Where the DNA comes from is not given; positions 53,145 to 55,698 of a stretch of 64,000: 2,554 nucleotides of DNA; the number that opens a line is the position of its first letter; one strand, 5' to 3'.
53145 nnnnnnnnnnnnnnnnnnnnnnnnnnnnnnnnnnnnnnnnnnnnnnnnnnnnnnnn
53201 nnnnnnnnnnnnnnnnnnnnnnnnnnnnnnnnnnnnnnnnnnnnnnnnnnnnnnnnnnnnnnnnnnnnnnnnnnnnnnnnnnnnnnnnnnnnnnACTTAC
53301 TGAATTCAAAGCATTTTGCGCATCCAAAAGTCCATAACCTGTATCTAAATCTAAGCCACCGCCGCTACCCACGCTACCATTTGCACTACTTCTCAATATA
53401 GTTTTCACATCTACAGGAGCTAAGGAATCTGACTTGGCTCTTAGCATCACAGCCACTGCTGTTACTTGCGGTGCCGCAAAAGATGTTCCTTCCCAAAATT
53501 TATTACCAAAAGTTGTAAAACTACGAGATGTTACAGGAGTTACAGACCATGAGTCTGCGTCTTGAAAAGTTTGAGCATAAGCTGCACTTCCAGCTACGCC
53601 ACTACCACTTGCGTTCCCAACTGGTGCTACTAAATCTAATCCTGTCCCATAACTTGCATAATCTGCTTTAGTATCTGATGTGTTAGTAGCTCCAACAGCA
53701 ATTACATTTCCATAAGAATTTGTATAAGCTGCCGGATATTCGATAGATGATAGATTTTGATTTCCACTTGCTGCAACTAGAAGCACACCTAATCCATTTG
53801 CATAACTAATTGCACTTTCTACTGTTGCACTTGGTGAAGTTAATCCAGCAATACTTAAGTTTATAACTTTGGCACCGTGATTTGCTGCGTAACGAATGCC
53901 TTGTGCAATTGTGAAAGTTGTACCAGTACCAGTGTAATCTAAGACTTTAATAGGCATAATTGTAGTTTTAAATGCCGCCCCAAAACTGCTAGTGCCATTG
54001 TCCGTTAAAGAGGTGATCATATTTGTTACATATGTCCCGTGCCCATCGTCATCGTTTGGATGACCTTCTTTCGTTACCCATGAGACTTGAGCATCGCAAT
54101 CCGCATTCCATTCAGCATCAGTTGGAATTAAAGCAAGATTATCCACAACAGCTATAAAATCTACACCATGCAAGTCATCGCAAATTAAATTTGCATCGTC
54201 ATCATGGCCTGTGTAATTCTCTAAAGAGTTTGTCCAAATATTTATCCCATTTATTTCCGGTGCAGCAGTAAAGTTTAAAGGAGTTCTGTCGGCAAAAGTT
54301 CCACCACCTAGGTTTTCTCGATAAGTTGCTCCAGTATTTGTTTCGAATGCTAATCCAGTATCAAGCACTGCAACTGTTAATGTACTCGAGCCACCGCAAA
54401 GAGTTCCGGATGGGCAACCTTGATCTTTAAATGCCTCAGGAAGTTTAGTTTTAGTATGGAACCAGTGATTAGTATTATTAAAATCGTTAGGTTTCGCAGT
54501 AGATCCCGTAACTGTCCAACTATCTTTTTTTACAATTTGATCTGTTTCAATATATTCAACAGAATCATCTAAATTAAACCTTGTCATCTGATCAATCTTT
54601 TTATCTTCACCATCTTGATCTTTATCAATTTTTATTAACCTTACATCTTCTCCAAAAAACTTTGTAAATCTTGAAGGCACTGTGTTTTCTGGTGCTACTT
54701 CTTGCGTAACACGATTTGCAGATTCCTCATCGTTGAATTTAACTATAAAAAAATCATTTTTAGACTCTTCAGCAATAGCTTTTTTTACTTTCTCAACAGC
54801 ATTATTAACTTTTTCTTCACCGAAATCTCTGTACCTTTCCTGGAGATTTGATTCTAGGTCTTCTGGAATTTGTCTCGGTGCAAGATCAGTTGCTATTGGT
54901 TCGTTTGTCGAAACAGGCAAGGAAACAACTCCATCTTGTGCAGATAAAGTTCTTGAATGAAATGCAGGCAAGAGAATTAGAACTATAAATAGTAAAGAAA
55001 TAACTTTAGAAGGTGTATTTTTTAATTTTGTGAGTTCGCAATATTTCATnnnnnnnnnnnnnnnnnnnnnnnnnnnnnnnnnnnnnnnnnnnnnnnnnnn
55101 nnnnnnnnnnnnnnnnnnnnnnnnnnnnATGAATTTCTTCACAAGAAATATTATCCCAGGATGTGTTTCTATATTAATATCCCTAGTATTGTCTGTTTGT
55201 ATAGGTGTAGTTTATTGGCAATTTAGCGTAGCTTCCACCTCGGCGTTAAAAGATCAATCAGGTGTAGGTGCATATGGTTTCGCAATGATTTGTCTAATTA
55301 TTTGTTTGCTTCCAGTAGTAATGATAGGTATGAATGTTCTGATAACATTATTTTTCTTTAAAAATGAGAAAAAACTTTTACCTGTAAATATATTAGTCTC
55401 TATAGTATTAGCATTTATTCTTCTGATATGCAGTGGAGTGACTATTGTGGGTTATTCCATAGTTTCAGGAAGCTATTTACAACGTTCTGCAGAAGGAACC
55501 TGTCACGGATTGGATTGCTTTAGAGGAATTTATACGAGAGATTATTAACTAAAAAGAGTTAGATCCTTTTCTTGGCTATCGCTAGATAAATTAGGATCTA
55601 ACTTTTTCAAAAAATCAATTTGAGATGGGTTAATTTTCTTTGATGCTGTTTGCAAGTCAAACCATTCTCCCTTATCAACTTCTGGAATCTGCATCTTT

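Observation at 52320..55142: Subtilase fused to a seven-repeat W-x-x-W beta-propeller-like domain directly upstream of the glycan exporter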

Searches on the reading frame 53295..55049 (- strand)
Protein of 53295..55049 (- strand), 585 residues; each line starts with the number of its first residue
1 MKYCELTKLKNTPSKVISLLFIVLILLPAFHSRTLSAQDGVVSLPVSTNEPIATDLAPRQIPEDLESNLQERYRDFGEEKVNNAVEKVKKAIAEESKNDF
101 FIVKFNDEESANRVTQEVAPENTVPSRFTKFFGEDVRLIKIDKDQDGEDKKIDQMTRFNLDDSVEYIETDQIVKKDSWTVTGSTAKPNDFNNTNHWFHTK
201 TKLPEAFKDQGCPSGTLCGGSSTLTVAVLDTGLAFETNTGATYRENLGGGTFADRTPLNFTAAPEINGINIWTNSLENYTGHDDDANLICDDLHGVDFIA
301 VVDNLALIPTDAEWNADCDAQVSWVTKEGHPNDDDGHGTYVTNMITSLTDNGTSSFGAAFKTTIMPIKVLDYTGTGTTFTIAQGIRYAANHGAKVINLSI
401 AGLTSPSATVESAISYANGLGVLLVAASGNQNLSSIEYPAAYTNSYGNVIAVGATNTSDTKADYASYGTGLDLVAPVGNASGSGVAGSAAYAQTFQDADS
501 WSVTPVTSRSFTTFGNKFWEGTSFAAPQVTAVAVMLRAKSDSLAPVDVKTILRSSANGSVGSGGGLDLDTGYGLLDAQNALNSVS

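Call 67: search_solved_structures(query=window:53295-55049:-, max_evalue=1e-10)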
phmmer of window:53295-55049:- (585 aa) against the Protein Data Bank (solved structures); distinct sequences matched with E-value up to 1e-10: 86 (the best 60 are shown).
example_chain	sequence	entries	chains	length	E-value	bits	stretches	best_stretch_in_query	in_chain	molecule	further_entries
1q5p_A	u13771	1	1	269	4.3e-32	114.8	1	320-483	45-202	Serine protease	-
1mpt_A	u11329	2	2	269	6.6e-32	114.1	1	320-483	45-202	M-PROTEASE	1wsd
1c9m_A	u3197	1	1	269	2.5e-31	112.3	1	320-483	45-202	SERINE PROTEASE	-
1st3_A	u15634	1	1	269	4.1e-31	111.5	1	320-483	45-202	SUBTILISIN BL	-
5arb_A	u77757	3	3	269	4.7e-31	111.3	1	320-483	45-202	SUBTILISIN SAVINASE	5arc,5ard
1ah2_A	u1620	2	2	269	4.8e-31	111.3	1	320-483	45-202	SERINE PROTEASE PB92 | SUBTILISIN SAVINASE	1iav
1gci_A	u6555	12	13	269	4.9e-31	111.3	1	320-483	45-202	SUBTILISIN | Subtilisin Savinase | SAVINASE (TM)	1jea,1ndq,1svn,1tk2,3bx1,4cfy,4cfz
1ndu_A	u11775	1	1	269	1.6e-30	109.6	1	320-483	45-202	Subtilisin Savinase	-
1c9j_A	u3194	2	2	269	5.4e-30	107.8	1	320-483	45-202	SERINE PROTEASE | Subtilisin Savinase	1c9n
9rk9_B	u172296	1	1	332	1.2e-26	96.8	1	331-582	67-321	Subtilisin-like serine protease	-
1dbi_A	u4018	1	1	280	2.1e-25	92.7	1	305-477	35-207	AK.1 SERINE PROTEASE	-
1thm_A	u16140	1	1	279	1e-24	90.5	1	324-479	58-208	THERMITASE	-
1tec_E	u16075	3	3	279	1.6e-24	89.7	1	324-476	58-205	THERMITASE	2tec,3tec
1bh6_A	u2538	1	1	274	4.4e-21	78.4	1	322-477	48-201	SUBTILISIN DY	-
1c3l_A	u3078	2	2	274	3.4e-20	75.5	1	321-478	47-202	SUBTILISIN-CARLSBERG | Subtilisin Carlsberg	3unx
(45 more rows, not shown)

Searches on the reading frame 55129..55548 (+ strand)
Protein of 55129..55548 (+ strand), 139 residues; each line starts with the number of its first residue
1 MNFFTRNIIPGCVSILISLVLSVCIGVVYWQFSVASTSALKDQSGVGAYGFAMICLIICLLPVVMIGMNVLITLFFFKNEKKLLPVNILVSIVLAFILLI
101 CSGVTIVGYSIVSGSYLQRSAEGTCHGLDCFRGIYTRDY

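Call 3: search_protein_families(library=pfam, proteins=[window:55129-55548:+], max_evalue=0.01)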
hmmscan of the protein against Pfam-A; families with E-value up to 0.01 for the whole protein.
window:55129-55548:+ (139 aa): 1 family
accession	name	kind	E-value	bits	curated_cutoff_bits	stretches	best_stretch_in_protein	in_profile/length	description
PF10754.15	DUF2569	-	0.0018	19.2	26.5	1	24-101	26-99/143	Protein of unknown function (DUF2569)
